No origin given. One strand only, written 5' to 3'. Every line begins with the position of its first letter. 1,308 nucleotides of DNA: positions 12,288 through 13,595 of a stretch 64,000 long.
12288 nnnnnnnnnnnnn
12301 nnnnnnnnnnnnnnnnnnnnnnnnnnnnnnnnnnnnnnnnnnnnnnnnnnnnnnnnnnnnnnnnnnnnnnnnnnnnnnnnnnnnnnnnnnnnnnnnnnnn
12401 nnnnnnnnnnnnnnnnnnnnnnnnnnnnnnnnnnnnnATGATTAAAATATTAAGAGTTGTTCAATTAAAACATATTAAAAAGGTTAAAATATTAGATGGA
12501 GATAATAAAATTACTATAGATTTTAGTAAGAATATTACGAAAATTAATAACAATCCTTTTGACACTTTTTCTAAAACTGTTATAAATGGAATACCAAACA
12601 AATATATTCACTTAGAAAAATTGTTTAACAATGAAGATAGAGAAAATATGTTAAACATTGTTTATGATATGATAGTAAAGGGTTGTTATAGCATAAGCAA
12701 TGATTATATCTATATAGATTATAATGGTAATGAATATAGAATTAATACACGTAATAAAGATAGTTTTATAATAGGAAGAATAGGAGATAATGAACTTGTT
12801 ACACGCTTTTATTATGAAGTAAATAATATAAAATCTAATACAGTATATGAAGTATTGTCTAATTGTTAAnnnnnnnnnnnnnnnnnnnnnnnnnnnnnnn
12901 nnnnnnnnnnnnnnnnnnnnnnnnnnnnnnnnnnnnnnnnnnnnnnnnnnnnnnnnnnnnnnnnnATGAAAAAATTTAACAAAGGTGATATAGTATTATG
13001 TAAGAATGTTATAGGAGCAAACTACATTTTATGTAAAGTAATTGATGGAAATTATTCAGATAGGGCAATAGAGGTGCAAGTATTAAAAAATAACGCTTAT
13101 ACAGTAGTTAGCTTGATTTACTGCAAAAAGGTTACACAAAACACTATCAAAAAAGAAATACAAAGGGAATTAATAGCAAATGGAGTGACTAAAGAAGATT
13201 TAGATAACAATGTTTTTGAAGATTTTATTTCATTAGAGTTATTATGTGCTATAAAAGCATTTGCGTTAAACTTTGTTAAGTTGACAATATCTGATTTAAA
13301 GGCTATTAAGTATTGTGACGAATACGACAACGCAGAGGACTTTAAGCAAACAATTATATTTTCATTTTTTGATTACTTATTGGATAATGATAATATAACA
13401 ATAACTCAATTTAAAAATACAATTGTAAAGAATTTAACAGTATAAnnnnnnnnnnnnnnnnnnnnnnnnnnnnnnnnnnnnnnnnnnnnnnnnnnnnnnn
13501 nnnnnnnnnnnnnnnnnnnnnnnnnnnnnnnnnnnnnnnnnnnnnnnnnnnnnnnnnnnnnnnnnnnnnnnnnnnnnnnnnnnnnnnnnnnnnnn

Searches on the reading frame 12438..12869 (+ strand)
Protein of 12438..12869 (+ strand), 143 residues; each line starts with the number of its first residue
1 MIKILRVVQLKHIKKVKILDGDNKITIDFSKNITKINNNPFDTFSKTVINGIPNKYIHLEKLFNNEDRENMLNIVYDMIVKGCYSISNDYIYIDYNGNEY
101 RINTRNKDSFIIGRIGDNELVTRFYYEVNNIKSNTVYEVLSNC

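Call 11: search_protein_families(library=phrogs, proteins=[window:12438-12869:+], max_evalue=0.01)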
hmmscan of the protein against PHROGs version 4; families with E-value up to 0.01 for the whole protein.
window:12438-12869:+ (143 aa): 0 families

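Call 12: search_protein_families(library=pfam, proteins=[window:12438-12869:+], max_evalue=0.01)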
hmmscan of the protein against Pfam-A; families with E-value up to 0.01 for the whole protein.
window:12438-12869:+ (143 aa): 0 families

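Call 27: find_related_loci(query=window:12438-12869:+, collection=viral_contigs, flank=3000)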
Query window:12438-12869:+ (143 aa) in viral_contigs; peptide patterns used: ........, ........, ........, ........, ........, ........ (x = any residue, [..] = any of these).
27 stretches matched a pattern, but none encodes a relative of the query by tblastn (E <= 1e-3).

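Call 29: find_encoding_contigs(protein=window:12438-12869:+, flank=3000, max_places=6)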
Protein window:12438-12869:+ (143 aa): 7 contigs read that carry it; 1 place shown.
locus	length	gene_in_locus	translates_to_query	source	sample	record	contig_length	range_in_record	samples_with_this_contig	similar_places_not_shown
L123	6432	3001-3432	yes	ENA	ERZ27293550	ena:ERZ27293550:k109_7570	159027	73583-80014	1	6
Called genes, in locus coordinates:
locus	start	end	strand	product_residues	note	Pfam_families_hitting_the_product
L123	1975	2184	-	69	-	-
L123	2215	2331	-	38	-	-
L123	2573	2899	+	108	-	-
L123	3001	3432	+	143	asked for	-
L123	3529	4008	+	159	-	-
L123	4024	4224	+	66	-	-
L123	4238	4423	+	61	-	-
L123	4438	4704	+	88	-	-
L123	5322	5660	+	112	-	-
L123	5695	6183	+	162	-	-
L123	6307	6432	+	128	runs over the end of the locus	-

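Call 32: find_homologous_proteins(query=window:12438-12869:+, max_evalue=0.001)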
Query window:12438-12869:+ (143 aa): 2 proteins with E <= 0.001 among 13 candidates.
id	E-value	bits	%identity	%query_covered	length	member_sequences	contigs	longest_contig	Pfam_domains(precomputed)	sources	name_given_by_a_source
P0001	1.6e-85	302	100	100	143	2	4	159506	-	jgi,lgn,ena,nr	jgi:hypothetical protein|nr:MAG TPA: hypothetical protein [Caudoviricetes sp.]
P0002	1.4e-76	273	91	100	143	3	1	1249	-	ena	-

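Call 33: find_encoding_contigs(protein=P0002, flank=3000, max_places=6)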
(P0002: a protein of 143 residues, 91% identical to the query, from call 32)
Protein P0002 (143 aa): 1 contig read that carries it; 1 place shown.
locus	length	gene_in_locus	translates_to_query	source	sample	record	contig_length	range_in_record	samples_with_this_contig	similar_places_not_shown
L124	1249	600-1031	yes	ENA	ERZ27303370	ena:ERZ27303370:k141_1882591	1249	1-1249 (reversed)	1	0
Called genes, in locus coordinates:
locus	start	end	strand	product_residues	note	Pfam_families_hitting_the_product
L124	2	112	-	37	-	?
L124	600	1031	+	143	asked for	-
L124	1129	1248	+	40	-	?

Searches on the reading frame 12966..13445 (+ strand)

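Call 11: search_protein_families(library=phrogs, proteins=[window:12966-13445:+], max_evalue=0.01)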
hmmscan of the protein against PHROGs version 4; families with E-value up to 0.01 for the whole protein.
window:12966-13445:+ (159 aa): 1 family
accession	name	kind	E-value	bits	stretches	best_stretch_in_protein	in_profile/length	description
phrog_12688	-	unknown function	0.0078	17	0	36-83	14-60/142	-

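Call 12: search_protein_families(library=pfam, proteins=[window:12966-13445:+], max_evalue=0.01)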
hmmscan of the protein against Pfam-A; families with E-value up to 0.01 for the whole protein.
window:12966-13445:+ (159 aa): 0 families
